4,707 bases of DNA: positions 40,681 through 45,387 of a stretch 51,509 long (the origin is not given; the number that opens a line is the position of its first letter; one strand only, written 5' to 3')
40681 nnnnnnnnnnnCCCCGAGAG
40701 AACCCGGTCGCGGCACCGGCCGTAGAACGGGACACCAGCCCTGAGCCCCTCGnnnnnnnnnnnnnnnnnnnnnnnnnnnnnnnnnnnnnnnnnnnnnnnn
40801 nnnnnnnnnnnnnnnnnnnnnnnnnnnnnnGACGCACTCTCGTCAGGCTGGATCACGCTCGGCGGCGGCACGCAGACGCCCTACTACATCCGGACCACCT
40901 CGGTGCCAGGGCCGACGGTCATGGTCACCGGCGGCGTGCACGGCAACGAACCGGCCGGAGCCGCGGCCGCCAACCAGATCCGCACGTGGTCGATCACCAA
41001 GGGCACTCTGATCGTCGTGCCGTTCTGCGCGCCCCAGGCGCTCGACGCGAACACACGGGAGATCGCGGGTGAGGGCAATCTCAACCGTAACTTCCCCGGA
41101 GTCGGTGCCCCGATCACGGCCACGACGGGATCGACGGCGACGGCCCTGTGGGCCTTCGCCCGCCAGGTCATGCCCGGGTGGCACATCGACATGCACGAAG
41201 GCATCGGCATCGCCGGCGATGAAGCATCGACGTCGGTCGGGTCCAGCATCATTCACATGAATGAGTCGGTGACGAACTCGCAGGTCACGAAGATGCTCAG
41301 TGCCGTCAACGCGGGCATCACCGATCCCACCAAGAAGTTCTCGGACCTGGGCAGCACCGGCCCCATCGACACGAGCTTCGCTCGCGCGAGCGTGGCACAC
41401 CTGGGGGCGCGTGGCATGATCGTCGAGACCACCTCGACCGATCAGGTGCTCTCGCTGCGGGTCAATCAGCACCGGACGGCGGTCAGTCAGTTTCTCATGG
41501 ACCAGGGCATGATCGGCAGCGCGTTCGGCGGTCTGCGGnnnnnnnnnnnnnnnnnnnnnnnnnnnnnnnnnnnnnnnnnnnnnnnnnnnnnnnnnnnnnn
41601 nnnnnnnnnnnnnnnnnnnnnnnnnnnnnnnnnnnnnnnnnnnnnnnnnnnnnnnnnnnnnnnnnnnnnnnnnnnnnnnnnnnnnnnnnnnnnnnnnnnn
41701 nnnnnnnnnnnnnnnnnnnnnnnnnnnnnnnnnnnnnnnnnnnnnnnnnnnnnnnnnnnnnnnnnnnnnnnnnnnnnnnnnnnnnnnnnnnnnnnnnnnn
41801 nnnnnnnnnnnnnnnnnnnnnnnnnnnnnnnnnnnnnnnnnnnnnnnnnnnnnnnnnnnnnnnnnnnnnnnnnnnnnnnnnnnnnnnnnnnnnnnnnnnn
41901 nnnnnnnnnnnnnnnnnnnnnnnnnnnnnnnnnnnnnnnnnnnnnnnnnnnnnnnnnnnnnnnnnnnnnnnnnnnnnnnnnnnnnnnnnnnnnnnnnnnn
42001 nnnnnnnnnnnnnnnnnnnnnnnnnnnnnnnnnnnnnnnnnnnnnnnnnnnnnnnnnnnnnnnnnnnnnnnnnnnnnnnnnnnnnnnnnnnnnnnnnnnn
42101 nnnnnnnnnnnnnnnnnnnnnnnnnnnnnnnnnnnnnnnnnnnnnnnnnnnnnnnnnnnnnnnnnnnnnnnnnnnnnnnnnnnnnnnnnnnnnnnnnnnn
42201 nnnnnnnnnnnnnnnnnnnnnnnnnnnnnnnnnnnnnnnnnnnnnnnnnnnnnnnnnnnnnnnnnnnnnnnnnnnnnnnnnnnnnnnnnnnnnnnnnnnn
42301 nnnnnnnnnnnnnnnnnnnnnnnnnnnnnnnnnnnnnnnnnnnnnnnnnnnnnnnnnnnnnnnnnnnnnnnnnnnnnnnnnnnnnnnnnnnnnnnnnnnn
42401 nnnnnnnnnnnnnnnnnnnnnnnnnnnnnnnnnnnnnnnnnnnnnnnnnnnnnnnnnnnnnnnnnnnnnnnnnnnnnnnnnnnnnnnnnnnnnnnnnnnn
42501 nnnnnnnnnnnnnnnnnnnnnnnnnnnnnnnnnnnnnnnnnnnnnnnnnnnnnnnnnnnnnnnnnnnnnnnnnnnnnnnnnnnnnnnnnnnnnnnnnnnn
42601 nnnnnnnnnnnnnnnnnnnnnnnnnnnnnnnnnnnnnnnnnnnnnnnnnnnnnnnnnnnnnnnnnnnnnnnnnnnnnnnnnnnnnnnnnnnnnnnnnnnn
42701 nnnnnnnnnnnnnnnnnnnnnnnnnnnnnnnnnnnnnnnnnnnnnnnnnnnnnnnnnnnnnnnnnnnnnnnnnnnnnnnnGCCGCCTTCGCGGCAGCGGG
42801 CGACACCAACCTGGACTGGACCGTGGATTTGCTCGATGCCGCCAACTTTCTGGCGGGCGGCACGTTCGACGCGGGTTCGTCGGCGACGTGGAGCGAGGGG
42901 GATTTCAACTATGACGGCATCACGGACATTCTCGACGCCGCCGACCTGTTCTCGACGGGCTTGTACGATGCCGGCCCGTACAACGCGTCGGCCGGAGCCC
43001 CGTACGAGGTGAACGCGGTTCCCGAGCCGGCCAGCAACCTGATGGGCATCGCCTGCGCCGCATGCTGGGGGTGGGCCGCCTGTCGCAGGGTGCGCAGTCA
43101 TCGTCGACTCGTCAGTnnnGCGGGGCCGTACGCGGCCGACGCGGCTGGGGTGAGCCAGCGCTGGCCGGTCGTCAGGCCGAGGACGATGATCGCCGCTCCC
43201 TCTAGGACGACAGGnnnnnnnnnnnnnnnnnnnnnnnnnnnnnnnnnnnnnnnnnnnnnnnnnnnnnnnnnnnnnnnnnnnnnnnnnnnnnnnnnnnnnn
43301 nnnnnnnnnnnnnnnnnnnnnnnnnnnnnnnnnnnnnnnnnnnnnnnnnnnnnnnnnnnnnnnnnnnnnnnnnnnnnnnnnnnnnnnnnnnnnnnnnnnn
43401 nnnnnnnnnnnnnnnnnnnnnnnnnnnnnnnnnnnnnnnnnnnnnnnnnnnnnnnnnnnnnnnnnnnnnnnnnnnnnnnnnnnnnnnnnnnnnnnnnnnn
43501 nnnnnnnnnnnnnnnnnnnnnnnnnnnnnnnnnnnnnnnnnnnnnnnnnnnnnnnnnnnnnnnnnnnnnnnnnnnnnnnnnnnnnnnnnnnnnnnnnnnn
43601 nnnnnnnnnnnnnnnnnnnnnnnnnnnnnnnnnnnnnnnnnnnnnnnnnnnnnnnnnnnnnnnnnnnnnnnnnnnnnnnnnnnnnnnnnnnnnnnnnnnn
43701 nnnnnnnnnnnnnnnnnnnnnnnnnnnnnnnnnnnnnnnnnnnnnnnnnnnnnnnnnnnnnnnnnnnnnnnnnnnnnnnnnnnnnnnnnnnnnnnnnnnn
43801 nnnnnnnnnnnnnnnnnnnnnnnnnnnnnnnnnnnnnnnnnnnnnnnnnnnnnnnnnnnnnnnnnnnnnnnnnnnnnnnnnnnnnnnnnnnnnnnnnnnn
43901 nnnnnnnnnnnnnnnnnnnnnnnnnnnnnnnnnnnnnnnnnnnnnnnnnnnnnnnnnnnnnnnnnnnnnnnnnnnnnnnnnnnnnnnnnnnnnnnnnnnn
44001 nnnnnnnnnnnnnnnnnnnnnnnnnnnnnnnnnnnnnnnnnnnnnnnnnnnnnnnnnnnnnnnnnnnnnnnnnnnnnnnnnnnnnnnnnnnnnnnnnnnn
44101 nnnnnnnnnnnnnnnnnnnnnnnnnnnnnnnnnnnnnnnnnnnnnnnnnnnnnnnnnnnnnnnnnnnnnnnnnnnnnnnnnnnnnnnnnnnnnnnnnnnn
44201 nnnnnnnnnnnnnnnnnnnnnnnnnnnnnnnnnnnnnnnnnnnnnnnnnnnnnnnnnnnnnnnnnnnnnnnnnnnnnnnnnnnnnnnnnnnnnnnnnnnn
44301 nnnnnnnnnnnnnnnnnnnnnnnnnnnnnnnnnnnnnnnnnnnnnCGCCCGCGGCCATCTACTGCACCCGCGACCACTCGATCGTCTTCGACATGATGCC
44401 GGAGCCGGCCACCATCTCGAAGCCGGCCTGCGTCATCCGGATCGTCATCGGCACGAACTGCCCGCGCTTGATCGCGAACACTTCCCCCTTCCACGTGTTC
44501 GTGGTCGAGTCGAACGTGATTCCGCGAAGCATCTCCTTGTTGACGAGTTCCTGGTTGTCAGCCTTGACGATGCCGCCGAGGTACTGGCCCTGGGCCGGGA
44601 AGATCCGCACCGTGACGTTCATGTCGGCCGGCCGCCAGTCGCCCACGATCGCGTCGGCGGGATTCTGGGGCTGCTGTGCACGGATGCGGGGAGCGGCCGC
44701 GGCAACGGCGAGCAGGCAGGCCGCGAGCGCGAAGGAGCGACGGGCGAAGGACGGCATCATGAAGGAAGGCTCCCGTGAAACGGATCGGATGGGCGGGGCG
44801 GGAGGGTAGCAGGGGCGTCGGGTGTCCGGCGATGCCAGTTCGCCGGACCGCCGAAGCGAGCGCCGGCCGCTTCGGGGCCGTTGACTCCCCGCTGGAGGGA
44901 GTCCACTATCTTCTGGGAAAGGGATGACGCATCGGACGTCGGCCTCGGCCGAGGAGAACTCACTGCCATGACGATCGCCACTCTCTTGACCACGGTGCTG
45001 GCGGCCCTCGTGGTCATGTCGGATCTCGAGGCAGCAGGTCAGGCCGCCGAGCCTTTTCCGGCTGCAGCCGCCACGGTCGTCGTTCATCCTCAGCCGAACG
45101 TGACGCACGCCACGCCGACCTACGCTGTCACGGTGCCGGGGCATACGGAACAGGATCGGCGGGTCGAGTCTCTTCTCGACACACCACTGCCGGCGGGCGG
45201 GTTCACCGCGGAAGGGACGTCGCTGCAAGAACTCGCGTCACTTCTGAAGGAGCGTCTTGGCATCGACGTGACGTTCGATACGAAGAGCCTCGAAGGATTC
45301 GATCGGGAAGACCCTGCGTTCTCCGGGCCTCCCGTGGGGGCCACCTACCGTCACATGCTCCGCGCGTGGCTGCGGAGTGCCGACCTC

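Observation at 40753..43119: AstE/AspA-type zinc hydrolase domain fused to an adhesin C-terminal module with a dockerin-like pair and PEP-CTERM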

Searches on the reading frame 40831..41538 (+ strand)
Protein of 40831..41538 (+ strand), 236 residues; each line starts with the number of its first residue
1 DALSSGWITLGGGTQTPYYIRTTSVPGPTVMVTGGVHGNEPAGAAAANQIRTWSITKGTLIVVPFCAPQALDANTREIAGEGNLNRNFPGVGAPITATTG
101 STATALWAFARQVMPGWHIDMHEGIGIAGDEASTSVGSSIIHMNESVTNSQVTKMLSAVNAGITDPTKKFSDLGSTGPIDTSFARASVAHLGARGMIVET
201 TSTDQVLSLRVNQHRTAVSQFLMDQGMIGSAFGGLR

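Call 34: search_solved_structures(query=A2, max_evalue=1, show_alignments=5)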
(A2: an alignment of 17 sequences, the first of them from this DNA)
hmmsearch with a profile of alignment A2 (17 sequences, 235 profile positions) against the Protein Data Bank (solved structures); distinct sequences matched with E-value up to 1: 36.
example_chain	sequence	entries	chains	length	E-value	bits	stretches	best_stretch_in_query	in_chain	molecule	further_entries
2qj8_A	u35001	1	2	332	1.9e-13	53.4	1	25-125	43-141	Mlr6093 protein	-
4wcm_A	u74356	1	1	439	3.9e-12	49.1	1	25-225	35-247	Conserved hypothetical secreted protein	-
3cdx_A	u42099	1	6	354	1.3e-11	47.4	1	25-108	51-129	Succinylglutamatedesuccinylase/aspartoacylase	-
4q6m_A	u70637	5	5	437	8.1e-11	44.8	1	24-225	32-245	Conserved hypothetical secreted protein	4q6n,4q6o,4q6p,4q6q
4wck_A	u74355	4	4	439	1.2e-10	44.3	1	25-225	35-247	Conserved hypothetical secreted protein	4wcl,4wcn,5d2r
6twl_A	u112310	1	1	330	1.8e-09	40.4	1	26-106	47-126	N-acetyl-L-2,4-diaminobutyric acid deacetylase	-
6twm_A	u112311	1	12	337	1.8e-09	40.4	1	26-106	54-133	N-acetyl-L-2,4-diaminobutyric acid deacetylase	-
3na6_A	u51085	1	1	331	6.1e-08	35.4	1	26-101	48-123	Succinylglutamate desuccinylase/aspartoacylase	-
4oko_A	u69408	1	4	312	0.00039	22.9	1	24-131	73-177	Rapid Encystment Phenotype Protein 34 KDa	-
5hxd_A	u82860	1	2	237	0.0023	20.4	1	31-126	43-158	Protein MpaA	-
2bco_A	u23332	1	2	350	0.0057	19.1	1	29-127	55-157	Succinylglutamate desuccinylase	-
3fmc_A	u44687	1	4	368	0.006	19.1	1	3-75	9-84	Putative succinylglutamate desuccinylase / aspartoacylase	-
4axv_A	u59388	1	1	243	0.01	18.3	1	31-99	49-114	MPAA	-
1yw6_A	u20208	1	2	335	0.019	17.4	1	30-126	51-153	Succinylglutamate desuccinylase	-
8ein_A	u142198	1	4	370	0.16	14.4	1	17-97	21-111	Succinylglutamate desuccinylase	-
3lwu_A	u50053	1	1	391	0.85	12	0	3-75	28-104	Succinylglutamate desuccinylase/aspartoacylase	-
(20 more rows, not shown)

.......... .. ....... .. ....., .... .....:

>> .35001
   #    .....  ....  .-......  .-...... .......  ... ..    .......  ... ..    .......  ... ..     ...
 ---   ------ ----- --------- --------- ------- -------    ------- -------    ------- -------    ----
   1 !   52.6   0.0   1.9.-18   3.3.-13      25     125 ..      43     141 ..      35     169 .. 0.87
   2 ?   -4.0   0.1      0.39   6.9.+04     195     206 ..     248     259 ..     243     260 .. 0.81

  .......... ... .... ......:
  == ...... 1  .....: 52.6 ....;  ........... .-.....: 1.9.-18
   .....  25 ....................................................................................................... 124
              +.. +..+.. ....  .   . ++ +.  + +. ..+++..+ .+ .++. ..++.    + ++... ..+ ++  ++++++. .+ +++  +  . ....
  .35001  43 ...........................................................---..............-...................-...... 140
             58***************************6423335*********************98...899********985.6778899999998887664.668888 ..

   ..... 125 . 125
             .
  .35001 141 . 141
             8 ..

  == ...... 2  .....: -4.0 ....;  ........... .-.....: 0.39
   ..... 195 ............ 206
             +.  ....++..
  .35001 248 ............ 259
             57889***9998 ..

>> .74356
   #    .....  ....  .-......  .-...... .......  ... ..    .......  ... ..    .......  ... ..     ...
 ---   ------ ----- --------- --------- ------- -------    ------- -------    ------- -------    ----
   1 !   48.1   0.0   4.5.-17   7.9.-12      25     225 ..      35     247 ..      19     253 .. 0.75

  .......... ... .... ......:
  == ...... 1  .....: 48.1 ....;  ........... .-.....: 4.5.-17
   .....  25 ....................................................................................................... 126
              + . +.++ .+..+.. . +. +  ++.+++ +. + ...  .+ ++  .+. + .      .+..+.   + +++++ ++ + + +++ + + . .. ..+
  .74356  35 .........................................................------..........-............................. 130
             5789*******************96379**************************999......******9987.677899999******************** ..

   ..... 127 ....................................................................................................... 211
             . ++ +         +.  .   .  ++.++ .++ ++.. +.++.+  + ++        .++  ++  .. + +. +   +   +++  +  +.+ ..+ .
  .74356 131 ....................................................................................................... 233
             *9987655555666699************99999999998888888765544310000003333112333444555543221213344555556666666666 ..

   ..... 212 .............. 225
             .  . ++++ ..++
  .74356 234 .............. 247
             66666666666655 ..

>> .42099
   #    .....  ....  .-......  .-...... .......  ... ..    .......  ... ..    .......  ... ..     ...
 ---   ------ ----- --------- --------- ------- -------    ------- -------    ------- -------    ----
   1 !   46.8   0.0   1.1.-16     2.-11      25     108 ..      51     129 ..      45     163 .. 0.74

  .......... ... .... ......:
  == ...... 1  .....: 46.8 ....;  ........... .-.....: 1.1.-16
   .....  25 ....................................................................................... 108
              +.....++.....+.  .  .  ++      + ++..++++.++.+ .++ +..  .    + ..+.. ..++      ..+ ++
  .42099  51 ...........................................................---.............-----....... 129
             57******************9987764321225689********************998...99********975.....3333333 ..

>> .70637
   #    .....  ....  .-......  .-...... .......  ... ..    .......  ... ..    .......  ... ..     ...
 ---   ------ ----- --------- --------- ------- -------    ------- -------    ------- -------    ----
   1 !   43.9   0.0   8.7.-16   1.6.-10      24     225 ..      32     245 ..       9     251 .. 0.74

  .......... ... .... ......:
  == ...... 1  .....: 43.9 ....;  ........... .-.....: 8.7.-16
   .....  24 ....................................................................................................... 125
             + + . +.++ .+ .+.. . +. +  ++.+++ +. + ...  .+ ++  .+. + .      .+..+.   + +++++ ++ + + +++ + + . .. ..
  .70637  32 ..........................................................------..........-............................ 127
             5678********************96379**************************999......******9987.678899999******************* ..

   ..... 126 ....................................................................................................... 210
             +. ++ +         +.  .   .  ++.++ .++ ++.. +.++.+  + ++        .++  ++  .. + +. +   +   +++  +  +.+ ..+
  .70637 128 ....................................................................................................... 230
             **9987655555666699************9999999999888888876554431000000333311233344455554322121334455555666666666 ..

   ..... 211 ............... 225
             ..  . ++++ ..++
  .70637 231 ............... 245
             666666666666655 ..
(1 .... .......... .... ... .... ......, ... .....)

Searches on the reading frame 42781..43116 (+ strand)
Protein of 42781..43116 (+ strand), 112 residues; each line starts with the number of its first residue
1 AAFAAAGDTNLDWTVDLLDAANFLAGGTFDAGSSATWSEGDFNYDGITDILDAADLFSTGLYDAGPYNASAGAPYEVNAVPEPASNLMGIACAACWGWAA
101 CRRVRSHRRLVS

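Call 13: search_protein_families(library=pfam, proteins=[window:42781-43116:+], max_evalue=10)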
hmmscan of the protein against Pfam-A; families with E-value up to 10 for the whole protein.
seq(112 aa): 2 families
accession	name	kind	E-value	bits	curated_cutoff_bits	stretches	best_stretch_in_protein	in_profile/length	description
PF07589.16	PEP-CTERM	-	0.035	14.6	20.7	1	79-103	1-24/24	PEP-CTERM motif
PF00404.24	Dockerin_1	-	0.13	12.9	22.9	1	6-54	1-50/57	Dockerin type I domain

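Call 14: search_protein_families(library=ncbifam, proteins=[window:42781-43116:+], max_evalue=10)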
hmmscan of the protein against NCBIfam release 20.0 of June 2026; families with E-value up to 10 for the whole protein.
seq(112 aa): 2 families
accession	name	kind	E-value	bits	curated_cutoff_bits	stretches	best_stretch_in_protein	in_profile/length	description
NF038126.1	PEP_CTERM_FxDxF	subfamily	0.0091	16.2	50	1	65-103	127-165/165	FxDxF family PEP-CTERM protein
NF038129.1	PEP_NF038129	equivalog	0.018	14.9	65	1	69-103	159-194/194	NF038129 family PEP-CTERM protein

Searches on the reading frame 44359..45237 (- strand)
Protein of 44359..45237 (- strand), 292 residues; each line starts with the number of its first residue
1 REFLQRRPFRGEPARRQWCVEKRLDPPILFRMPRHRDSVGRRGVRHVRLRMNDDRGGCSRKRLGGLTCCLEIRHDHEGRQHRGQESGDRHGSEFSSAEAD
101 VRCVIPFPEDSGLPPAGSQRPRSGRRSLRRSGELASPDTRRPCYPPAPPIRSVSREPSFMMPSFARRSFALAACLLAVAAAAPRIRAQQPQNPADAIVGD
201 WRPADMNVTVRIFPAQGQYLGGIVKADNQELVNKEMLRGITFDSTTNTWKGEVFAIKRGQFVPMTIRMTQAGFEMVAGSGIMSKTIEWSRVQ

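Call 10: search_protein_families(library=pfam, proteins=[window:44359-45237:-], max_evalue=0.01)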
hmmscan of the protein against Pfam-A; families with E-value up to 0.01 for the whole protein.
window:44359-45237:- (292 aa): 1 family
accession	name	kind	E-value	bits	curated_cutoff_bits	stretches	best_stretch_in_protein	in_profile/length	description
PF09917.15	DUF2147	-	0.0067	17.4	27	0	199-290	1-112/112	Uncharacterized protein conserved in bacteria (DUF2147)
